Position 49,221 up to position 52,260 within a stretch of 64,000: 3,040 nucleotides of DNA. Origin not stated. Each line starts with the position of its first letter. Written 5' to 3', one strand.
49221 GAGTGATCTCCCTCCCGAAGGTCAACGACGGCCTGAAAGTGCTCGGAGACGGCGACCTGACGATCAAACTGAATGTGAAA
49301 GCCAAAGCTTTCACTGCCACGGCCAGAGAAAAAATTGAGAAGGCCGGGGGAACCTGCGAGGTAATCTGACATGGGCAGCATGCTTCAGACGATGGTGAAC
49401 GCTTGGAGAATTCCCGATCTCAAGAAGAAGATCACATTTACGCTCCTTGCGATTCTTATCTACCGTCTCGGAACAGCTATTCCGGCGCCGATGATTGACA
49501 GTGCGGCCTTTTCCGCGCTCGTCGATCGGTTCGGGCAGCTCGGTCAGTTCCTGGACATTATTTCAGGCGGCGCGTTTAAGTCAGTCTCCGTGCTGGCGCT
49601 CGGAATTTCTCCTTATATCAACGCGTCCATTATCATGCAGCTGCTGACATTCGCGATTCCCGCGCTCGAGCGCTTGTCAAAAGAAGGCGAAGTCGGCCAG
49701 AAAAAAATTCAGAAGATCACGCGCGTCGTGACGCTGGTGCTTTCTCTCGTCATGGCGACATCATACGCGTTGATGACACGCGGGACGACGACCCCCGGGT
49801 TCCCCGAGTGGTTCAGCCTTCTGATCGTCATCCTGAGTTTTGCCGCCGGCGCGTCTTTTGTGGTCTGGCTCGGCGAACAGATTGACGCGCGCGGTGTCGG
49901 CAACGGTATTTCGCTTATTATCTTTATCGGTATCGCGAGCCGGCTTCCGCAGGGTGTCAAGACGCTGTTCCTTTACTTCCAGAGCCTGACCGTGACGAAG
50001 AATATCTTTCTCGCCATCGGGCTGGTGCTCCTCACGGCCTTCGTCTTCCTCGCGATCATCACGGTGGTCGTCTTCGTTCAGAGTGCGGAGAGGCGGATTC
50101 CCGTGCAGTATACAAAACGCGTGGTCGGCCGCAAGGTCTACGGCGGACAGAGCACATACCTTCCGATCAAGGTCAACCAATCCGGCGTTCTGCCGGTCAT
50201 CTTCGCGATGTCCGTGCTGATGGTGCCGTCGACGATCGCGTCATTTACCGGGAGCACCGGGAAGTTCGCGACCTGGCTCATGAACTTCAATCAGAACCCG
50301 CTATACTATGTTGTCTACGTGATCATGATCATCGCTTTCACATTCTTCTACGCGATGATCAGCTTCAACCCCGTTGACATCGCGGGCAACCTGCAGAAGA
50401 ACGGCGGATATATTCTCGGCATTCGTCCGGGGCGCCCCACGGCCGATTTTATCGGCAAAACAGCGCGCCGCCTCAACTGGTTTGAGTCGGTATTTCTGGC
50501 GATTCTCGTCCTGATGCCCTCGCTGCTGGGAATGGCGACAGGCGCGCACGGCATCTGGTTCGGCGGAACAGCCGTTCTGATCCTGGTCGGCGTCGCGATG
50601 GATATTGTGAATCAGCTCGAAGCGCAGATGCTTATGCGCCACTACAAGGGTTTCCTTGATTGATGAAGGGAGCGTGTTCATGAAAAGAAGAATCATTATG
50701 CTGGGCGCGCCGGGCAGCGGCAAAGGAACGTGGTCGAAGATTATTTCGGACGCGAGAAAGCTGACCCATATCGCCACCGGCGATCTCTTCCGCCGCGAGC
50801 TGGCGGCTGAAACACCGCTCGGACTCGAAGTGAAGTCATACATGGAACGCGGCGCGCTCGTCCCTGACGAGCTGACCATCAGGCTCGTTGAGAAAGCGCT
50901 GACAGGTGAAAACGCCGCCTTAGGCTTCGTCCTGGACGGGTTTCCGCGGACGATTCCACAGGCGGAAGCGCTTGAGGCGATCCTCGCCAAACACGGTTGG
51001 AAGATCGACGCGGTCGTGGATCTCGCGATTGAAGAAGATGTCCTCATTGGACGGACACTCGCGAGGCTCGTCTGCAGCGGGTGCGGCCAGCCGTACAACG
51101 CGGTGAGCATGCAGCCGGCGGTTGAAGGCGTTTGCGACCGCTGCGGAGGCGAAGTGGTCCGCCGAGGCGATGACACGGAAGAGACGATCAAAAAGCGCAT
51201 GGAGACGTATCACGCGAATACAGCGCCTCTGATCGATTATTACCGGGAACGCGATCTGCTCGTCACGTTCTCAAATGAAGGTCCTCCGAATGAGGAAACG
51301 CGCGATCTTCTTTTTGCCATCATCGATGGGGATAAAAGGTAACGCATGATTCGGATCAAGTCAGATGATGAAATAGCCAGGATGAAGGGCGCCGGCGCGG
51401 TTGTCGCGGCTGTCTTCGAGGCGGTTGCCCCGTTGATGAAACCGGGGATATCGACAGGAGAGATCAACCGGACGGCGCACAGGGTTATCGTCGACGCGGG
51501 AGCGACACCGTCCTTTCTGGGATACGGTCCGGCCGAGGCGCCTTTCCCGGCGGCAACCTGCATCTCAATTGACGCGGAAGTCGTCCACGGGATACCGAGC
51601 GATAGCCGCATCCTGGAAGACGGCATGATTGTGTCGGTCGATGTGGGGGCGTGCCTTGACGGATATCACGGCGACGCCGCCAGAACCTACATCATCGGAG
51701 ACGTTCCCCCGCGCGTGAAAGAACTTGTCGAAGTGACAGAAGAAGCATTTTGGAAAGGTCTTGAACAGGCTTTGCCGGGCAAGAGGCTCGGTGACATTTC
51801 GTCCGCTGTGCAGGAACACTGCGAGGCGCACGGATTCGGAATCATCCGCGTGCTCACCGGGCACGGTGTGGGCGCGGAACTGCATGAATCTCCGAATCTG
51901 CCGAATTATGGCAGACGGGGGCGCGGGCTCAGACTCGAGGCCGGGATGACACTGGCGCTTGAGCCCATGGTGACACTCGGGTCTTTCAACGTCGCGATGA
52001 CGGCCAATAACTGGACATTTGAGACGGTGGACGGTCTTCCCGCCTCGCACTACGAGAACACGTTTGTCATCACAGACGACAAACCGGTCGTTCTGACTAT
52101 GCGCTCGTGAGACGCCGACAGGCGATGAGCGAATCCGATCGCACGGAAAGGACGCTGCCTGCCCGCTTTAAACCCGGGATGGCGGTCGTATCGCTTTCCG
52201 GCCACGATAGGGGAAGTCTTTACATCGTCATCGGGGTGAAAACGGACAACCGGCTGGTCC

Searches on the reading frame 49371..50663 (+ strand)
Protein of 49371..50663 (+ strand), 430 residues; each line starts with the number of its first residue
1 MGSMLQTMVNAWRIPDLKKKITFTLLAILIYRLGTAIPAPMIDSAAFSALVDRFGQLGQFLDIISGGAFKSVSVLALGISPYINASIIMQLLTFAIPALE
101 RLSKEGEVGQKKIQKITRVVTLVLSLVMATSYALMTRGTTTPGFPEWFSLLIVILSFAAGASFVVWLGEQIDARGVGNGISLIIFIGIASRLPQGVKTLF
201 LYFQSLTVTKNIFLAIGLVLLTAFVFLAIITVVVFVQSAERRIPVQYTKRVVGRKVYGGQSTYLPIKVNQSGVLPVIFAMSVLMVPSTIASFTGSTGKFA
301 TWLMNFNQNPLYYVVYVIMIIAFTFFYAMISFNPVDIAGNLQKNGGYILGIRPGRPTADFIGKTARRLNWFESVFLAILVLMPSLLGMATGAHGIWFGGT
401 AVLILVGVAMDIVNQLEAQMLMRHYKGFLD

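Call 78: search_protein_families(library=pfam, proteins=[window:49371-50663:+], max_evalue=0.00001)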
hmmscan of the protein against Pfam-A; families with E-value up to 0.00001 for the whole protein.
window:49371-50663:+ (430 aa): 1 family
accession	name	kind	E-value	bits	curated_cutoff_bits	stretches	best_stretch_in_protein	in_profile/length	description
PF00344.25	SecY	-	4.2e-105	351.9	32.2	1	73-413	1-306/306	SecY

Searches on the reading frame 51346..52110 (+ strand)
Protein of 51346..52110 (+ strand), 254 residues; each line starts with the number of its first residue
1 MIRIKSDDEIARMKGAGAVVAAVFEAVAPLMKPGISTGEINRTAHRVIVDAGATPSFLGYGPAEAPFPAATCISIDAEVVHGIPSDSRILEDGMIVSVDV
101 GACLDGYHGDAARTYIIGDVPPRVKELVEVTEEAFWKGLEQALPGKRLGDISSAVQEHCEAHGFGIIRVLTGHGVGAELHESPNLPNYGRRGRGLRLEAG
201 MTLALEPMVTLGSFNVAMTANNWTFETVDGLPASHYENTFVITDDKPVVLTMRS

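Call 78: search_protein_families(library=pfam, proteins=[window:51346-52110:+], max_evalue=0.00001)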
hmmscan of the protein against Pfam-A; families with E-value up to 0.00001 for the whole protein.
window:51346-52110:+ (254 aa): 1 family
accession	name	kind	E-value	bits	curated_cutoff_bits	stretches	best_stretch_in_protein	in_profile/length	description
PF00557.29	Peptidase_M24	-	1.2e-46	159.6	23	1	12-244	2-208/208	Metallopeptidase family M24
